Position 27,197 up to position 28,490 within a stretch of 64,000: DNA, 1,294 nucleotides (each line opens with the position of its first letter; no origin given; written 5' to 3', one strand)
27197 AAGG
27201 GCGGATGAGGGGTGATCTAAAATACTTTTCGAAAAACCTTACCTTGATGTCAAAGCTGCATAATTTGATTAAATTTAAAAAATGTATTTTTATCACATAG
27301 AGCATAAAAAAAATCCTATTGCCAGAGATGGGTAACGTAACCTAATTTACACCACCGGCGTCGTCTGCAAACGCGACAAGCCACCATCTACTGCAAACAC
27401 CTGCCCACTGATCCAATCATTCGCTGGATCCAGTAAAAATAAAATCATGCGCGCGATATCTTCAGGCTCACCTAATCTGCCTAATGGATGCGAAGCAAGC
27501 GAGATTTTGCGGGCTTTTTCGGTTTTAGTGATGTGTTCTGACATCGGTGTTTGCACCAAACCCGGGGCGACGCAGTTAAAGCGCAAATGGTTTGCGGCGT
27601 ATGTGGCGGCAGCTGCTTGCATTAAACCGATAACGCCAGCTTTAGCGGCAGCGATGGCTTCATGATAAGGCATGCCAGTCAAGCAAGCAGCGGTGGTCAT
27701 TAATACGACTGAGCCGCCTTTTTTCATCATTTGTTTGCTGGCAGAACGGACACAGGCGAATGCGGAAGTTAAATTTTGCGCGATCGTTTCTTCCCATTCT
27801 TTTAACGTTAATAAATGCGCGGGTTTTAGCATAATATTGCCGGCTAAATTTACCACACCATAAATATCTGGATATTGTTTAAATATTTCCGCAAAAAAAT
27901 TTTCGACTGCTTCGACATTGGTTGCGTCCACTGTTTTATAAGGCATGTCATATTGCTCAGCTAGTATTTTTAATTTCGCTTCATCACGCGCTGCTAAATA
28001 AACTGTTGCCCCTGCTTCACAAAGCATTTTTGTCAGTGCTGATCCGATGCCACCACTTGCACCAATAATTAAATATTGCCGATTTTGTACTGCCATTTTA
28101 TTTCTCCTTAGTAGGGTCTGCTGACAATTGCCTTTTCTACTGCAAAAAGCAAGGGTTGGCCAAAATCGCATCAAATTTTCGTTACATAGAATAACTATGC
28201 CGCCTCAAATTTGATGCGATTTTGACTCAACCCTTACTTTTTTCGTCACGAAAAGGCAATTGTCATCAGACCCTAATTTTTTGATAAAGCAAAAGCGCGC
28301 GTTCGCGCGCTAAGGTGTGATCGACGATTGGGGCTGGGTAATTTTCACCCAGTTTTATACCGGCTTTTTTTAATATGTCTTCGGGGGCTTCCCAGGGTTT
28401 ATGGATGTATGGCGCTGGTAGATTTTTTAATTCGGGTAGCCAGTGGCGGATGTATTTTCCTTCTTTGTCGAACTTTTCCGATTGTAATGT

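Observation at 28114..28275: Nested-palindrome MITE family C; recurring C+A composites; one copy donates a stop codon to photolyase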

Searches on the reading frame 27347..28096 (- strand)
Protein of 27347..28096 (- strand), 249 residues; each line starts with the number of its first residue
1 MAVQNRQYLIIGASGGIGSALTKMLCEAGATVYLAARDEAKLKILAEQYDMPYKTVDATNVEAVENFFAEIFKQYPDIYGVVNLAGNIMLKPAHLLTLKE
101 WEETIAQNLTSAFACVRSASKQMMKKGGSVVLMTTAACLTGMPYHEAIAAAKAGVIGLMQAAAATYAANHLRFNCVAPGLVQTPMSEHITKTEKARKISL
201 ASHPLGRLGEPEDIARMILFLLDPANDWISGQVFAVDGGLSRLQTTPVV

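Call 7: search_protein_families(library=pfam, proteins=[window:27347-28096:-])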
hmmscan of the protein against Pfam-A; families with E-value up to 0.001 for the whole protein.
window:27347-28096:- (249 aa): 8 families
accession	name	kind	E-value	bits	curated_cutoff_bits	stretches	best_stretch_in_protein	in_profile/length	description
PF13561.12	adh_short_C2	-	1e-55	189.3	27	1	12-241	1-236/236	Enoyl-(Acyl carrier protein) reductase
PF00106.31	adh_short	-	7.3e-39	133.7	26.6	1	9-193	4-194/195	short chain dehydrogenase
PF08659.16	KR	-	9.3e-12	45.7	22.6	1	8-160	3-161/180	KR domain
PF13460.12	NAD_binding_10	-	4.7e-06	27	27.2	1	12-184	1-149/184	NAD(P)H-binding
PF01370.27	Epimerase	-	5.7e-06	26.4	20.9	1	9-141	2-120/240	NAD dependent epimerase/dehydratase family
PF23441.1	SDR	-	3.1e-05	23.9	27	1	5-240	7-255/258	SDR-like rossmann domain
PF05368.20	NmrA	-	0.00016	21.8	27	0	8-41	5-41/298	NmrA-like family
PF03807.23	F420_oxidored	-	0.00024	22.1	21.6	1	10-65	4-58/94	NADP oxidoreductase coenzyme F420-dependent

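Call 27: find_encoding_contigs(protein=window:27347-28096:-, flank=10000, max_places=4)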
Protein window:27347-28096:- (249 aa): no gene with exactly this product is on record in the collection.

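Call 50: find_homologous_proteins(query=window:27347-28096:-, max_evalue=1e-40)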
Query window:27347-28096:- (249 aa): 7811 proteins with E <= 1e-40 among 8000 candidates; the best 120 are listed.
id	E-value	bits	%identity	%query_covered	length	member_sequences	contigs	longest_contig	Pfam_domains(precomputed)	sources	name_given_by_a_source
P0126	4.8e-159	545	100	100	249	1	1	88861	PF08659.17,PF13561.13,PF13460.13,PF00106.32,PF01370.28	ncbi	-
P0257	7.3e-87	309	61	98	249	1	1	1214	PF08659.17,PF13561.13,PF13460.13,PF23441.1,PF00106.32,PF01370.28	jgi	jgi:3-oxoacyl-[acyl-carrier protein] reductase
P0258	7.8e-84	299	59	97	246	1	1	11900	PF08659.17,PF13561.13,PF23441.1,PF00106.32,PF01370.28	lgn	-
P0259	5.2e-82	293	57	97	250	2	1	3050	PF08659.17,PF13561.13,PF23441.1,PF00106.32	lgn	-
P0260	6.0e-82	293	58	97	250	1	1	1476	PF08659.17,PF13561.13,PF00106.32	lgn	-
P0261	9.8e-82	292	57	98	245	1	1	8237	PF08659.17,PF13561.13,PF00106.32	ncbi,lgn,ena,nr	ncbi:MAG: SDR family oxidoreductase [Legionellales bacterium]|nr:SDR family oxidoreductase [Legionel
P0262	1.1e-80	289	58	95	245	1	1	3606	PF08659.17,PF13561.13,PF23441.1,PF00106.32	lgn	-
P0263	3.4e-80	287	57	96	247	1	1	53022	PF08659.17,PF13561.13,PF00106.32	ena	-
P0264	5.5e-79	283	53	98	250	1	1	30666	PF08659.17,PF05368.20,PF13561.13,PF02254.25,PF13460.13,PF23441.1,PF00106.32,PF03435.25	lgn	-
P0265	8.7e-79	283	58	96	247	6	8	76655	PF08659.17,PF13561.13,PF13460.13,PF23441.1,PF00106.32,PF01370.28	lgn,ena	-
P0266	2.0e-78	281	57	97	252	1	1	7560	PF08659.17,PF13561.13,PF23441.1,PF00106.32,PF01370.28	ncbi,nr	ncbi:MAG: SDR family oxidoreductase [Planctomycetota bacterium]|nr:SDR family oxidoreductase [Planct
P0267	2.7e-78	281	54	98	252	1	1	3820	PF08659.17,PF13561.13,PF13460.13,PF23441.1,PF00106.32,PF03435.25,PF01370.28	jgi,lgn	-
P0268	7.2e-78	280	53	98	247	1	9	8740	PF08659.17,PF13561.13,PF00106.32,PF01370.28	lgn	-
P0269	8.8e-78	279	56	99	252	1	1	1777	PF08659.17,PF13561.13,PF13460.13,PF00106.32,PF03435.25,PF01370.28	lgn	-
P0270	1.4e-77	279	54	99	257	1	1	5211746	PF08659.17,PF13561.13,PF02558.23,PF13460.13,PF00106.32,PF01370.28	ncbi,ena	-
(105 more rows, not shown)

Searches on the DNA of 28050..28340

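Call 76: search_rna_families(source=window, start=28050, end=28340, threshold=evalue, max_evalue=1)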
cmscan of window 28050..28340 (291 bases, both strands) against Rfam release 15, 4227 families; matches with E-value up to 1: 6.
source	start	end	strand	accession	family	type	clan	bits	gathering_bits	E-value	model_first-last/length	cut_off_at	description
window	28109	28278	+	RF04133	MIR2646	Gene; miRNA;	-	43.7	245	2.1e-08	1-256/256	no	MIR2646 microRNA precursor family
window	28111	28275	-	RF04174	MIR4208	Gene; miRNA;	-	34.7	140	0.00077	1-191/191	no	MIR4208 microRNA precursor family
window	28157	28228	-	RF04225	MIR7502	Gene; miRNA;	-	25.5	71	0.63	1-143/143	no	MIR7502 microRNA precursor family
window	28147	28239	+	RF03694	mir-266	Gene; miRNA;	-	24.8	80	0.0098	1-83/83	no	mir-266 microRNA precursor family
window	28094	28149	-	RF02980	freshwater-2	Cis-reg;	-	19.9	49.9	0.62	1-84/84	no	freshwater-2 RNA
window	28288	28312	+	RF01356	CRISPR-DR28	Gene; CRISPR;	-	18.4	35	0.79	1-24/24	no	CRISPR RNA direct repeat element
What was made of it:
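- On Known RNA families (Rfam 15): Only generic long-hairpin (plant miRNA precursor) matches appear, far below threshold (call 76).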
